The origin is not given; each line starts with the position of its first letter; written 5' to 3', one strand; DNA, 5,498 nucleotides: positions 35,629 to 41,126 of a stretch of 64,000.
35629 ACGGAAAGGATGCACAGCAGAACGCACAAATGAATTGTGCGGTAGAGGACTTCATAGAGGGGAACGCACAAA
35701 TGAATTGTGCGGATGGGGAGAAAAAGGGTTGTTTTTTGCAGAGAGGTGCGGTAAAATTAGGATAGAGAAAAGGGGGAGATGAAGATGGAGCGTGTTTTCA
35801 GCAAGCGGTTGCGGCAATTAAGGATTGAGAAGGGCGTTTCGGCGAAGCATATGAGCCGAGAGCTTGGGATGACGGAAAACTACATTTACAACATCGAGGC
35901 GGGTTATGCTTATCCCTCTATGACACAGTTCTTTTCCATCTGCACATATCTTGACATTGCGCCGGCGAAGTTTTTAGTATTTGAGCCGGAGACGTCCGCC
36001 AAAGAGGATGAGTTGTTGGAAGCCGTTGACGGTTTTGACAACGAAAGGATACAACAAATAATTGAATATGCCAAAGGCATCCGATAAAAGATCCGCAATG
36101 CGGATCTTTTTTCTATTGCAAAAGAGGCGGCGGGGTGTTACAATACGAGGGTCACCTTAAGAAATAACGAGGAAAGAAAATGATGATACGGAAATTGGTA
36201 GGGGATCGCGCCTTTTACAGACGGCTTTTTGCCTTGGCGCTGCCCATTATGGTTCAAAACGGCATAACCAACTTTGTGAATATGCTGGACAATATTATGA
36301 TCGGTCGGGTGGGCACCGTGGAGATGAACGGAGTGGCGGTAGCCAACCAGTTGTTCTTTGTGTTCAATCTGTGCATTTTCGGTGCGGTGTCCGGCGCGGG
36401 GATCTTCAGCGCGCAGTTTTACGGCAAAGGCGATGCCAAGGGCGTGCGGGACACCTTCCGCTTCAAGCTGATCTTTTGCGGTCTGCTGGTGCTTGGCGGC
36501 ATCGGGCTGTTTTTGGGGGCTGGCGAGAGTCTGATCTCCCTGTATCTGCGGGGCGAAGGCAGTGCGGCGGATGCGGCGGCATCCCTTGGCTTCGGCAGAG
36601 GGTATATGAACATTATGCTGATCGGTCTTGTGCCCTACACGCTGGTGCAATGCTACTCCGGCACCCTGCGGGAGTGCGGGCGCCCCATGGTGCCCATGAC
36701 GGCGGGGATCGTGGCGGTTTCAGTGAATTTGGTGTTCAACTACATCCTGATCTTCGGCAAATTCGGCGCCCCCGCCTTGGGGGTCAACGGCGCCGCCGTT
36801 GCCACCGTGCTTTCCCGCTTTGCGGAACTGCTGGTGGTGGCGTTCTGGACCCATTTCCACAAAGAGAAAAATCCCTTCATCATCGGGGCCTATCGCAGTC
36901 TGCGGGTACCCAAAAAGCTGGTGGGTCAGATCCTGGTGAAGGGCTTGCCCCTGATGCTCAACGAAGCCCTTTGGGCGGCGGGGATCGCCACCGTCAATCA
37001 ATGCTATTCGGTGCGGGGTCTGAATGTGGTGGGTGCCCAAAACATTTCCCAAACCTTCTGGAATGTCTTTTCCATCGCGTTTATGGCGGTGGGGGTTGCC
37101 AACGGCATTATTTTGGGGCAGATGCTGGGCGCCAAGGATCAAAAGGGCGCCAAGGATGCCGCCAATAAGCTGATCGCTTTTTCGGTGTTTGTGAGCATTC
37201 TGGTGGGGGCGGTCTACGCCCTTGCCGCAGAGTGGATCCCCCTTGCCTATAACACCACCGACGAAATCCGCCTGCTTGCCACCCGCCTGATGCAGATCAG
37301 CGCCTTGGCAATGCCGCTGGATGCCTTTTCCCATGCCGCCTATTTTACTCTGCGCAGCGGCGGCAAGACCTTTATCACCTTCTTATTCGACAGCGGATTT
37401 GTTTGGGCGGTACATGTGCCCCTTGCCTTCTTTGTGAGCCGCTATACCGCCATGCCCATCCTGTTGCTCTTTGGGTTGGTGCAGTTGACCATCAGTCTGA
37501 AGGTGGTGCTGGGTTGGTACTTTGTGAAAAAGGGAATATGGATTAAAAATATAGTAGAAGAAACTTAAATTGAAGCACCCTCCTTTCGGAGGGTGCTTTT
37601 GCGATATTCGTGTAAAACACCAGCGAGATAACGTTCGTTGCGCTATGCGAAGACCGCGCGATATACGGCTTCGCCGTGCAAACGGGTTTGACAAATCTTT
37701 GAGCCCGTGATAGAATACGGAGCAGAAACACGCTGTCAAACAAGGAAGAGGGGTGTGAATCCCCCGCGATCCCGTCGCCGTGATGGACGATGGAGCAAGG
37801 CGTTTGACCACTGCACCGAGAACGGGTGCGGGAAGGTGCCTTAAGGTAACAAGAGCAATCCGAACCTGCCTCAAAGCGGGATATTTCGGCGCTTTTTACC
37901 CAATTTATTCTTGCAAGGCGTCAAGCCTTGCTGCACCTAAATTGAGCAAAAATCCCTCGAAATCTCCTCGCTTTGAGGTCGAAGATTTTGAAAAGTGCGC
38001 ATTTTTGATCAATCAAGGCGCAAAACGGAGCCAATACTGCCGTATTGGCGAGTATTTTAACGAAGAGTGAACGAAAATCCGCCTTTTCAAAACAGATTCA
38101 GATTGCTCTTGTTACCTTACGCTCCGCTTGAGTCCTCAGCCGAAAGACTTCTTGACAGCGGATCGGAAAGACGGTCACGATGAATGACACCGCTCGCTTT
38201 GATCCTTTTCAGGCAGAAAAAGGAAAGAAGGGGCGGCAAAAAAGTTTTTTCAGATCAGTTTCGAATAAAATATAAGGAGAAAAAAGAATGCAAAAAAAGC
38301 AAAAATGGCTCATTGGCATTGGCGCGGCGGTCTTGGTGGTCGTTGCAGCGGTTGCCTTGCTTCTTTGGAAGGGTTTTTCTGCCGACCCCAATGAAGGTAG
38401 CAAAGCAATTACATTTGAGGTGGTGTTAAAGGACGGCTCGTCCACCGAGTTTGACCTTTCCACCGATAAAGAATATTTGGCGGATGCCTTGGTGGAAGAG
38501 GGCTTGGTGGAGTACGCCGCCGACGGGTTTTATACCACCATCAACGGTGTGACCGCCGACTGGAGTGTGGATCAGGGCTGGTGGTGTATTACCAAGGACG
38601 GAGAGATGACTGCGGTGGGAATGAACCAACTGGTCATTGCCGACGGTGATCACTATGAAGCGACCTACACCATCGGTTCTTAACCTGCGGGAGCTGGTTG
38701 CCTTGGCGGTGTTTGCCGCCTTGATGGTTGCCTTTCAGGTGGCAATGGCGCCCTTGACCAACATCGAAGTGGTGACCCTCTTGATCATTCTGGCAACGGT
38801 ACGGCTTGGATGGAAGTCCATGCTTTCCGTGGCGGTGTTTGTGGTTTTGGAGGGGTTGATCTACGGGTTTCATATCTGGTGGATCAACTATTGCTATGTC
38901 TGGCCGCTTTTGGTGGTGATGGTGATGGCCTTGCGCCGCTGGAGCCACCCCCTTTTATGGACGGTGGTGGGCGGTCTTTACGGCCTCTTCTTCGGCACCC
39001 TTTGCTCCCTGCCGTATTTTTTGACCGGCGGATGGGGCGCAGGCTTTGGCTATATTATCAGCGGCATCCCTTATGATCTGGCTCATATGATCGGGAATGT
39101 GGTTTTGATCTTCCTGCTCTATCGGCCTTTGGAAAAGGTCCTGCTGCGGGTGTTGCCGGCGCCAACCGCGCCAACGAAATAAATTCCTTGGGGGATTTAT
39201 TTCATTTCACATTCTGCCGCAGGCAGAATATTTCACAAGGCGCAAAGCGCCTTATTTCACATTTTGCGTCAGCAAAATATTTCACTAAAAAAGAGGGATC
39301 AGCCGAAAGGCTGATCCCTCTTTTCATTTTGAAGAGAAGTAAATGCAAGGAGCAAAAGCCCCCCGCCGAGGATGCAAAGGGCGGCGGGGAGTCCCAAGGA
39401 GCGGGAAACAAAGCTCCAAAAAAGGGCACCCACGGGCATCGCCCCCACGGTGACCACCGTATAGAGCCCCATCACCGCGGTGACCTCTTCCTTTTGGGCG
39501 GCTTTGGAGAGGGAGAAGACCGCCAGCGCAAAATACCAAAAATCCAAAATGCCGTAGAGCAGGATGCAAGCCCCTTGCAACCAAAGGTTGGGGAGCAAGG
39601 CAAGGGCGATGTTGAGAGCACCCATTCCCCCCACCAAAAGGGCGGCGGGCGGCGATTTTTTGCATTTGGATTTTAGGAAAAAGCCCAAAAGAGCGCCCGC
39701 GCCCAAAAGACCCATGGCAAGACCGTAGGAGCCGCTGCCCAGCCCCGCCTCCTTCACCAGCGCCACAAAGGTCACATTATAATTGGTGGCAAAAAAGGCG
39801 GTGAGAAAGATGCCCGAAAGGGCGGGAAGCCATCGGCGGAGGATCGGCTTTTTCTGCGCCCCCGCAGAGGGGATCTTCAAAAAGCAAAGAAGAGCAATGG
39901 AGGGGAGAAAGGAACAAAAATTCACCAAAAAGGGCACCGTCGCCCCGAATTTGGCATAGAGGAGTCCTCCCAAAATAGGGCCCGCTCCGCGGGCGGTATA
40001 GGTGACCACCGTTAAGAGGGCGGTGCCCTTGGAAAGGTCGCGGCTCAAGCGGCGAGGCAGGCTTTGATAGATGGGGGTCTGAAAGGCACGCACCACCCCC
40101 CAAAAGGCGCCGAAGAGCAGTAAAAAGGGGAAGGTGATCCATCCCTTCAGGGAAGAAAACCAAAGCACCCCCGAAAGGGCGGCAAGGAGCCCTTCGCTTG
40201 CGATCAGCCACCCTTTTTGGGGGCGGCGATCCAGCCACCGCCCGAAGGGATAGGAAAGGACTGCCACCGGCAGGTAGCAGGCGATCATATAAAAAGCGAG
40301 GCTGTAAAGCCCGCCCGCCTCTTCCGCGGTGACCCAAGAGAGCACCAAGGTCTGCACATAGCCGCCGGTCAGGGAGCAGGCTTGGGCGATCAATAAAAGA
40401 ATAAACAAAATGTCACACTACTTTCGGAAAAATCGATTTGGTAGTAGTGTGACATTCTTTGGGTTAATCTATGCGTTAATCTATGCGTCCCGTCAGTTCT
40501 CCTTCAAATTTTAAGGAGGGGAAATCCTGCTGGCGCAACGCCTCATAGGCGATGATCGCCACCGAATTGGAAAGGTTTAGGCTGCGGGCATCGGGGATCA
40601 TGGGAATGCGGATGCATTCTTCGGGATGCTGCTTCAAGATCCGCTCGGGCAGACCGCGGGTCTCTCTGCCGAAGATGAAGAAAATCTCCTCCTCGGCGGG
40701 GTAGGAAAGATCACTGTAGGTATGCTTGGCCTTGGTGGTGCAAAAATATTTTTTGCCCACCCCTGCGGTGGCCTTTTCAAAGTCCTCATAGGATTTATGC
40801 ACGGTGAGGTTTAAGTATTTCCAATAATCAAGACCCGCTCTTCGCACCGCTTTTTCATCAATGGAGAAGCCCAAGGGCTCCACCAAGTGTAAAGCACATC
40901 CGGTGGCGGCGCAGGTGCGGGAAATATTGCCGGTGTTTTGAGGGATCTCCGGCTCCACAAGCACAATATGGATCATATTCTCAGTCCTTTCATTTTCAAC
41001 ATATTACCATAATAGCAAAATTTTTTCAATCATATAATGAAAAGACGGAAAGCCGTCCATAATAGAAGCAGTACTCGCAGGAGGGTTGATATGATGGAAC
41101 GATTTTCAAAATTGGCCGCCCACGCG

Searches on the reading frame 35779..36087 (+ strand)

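Call 26: search_protein_families(library=pfam, proteins=[window:35779-36087:+])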
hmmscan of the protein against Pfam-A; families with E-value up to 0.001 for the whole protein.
window:35779-36087:+ (102 aa): 5 families
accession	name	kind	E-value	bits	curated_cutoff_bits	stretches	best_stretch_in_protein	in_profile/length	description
PF01381.28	HTH_3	-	5.2e-09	36.4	23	1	11-64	1-54/55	Helix-turn-helix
PF12844.13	HTH_19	-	2.6e-08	34.1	30.2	1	9-62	2-55/64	Helix-turn-helix domain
PF13560.12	HTH_31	-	1.2e-07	32.4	27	1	8-62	3-58/64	Helix-turn-helix domain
PF13443.12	HTH_26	-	1.9e-07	31.7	22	1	10-71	1-63/63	Cro/C1-type HTH DNA-binding domain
PF13413.12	HTH_25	-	0.00032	20.9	24.6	1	10-42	1-33/62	Helix-turn-helix domain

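Call 55: search_protein_families(library=ncbifam, proteins=[window:35779-36087:+], max_evalue=0.01)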
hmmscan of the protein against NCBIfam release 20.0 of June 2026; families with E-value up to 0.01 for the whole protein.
window:35779-36087:+ (102 aa): 10 families
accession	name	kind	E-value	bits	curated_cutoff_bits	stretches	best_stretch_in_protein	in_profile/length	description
NF006015.0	PRK08154.1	subfamily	1.5e-07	30.8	204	1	7-96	31-120/314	anaerobic benzoate catabolism transcriptional regulator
NF041951.1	phage_RstR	subfamily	2.5e-07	30.9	80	1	7-89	3-87/108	RstR family transcriptional repressor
NF047948.1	male_kill_WMK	equivalog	1.4e-06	28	300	1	7-86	163-242/300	WO male-killing family protein Wmk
TIGR03070.1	couple_hipB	subfamily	0.00014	21.8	71.65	1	7-58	3-54/58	type II toxin-antitoxin system Y4mF family antitoxin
NF052239.1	antitox_spr1629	equivalog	0.0002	20.6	335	1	9-65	5-61/377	spr1629 family repressor/antitoxin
TIGR00270.2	TIGR00270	equivalog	0.00094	19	110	1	7-60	76-129/159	multiprotein bridging factor aMBF1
NF007408.0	PRK09943.1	equivalog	0.0016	18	211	1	7-75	8-75/185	HTH-type transcriptional regulator PuuR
NF038139.1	Reg_Aceta_RamB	equivalog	0.0061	15.2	700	1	9-41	5-37/465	acetate metabolism transcriptional regulator RamB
NF041677.1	trans_regClgR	equivalog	0.0069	16.4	170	1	6-79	8-81/113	transcriptional regulator ClgR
NF007257.0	PRK09706.1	subfamily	0.0085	15.9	101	1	4-72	3-70/135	transcriptional repressor DicA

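Call 78: search_protein_families(library=padloc, proteins=[window:35779-36087:+], max_evalue=0.01)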
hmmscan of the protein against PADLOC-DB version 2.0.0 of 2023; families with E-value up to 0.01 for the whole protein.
window:35779-36087:+ (102 aa): 12 families
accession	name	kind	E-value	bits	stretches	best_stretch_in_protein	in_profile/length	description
PDLC02926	HTH_VI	-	9.5e-12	43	1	8-95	3-88/92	-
PDLC03954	RmrA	-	7.8e-07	26.3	1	3-73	7-76/380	-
PDLC03947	RmrA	-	1.3e-06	25.5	1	3-77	8-80/383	-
PDLC03664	Control_protein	-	3.5e-06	25.4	1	7-64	14-71/74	control protein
PDLC03951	RmrA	-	1.9e-05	21.9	1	8-67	10-69/400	-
PDLC03945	RmrA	-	2e-05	22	1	9-62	5-58/394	-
PDLC04142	capH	-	8.9e-05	21.5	1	3-66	3-66/103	capH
PDLC03949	RmrA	-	9.4e-05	19.4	1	8-72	4-67/363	-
PDLC03665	Control_protein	-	0.00015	20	1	6-68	8-71/77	control protein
PDLC03943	RmrA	-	0.00026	18.2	1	10-76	6-71/370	-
PDLC03944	RmrA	-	0.00048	17.3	1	4-71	4-70/384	-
PDLC03952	RmrA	-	0.00052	17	1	4-71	20-87/395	-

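Call 79: search_protein_families(library=phrogs, proteins=[window:35779-36087:+], max_evalue=0.001)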
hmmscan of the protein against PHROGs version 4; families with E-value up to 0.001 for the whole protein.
window:35779-36087:+ (102 aa): 5 families
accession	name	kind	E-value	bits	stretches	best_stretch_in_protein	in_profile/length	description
phrog_8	-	transcription regulation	4.3e-12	47.1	1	1-88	71-150/346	transcriptional regulator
phrog_3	-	transcription regulation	3.8e-11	44.4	1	1-78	83-159/430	transcriptional repressor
phrog_2967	-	transcription regulation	5.2e-11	43.5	1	2-99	6-103/225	transcriptional regulator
phrog_2439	-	transcription regulation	2.9e-07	30.7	1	8-72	9-73/367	transcriptional regulator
phrog_1373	-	transcription regulation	0.00067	20.7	1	11-76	68-133/166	transcriptional regulator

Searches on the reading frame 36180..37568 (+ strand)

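Call 26: search_protein_families(library=pfam, proteins=[window:36180-37568:+])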
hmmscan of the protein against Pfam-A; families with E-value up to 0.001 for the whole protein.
window:36180-37568:+ (462 aa): 1 family
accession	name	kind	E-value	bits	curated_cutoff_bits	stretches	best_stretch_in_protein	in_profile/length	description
PF01554.23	MatE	-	3.3e-39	134.6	24.9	2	22-189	1-161/161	MatE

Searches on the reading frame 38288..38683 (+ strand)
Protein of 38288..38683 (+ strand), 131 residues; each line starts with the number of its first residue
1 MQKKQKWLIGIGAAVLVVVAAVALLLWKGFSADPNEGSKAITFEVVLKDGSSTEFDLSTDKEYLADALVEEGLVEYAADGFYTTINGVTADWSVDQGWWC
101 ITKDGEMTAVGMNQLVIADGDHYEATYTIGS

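Call 26: search_protein_families(library=pfam, proteins=[window:38288-38683:+])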
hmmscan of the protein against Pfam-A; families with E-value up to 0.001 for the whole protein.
window:38288-38683:+ (131 aa): 1 family
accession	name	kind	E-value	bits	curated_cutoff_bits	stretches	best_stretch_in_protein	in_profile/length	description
PF14478.12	DUF4430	-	5.1e-05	24.1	23.8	1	70-122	15-65/72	Domain of unknown function (DUF4430)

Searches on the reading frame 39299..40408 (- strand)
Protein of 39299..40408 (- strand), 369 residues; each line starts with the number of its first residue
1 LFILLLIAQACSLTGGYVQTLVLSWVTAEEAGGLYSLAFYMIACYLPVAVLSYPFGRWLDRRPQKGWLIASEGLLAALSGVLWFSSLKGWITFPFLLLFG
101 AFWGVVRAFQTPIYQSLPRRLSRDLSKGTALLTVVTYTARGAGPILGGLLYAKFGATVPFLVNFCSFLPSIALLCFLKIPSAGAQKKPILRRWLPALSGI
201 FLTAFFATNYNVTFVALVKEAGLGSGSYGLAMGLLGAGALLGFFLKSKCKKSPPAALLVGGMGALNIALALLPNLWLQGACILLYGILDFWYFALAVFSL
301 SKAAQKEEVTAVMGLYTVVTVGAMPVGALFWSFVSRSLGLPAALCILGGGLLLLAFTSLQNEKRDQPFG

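Call 26: search_protein_families(library=pfam, proteins=[window:39299-40408:-])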
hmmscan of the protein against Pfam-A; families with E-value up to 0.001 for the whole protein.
window:39299-40408:- (369 aa): 2 families
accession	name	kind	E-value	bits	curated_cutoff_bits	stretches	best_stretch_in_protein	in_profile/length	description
PF07690.21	MFS_1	-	1.1e-22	80.9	33.4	2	5-321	1-340/347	Major Facilitator Superfamily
PF05977.19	MFS_3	-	1.9e-21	76.6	27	1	2-359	12-391/524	Transmembrane secretion effector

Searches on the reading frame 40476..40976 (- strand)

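Call 26: search_protein_families(library=pfam, proteins=[window:40476-40976:-])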
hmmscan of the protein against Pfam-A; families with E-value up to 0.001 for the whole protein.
window:40476-40976:- (166 aa): 1 family
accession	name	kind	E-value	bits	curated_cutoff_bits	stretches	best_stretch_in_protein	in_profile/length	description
PF00588.24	SpoU_methylase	-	3.8e-37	128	29.7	1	2-144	2-142/142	SpoU rRNA Methylase family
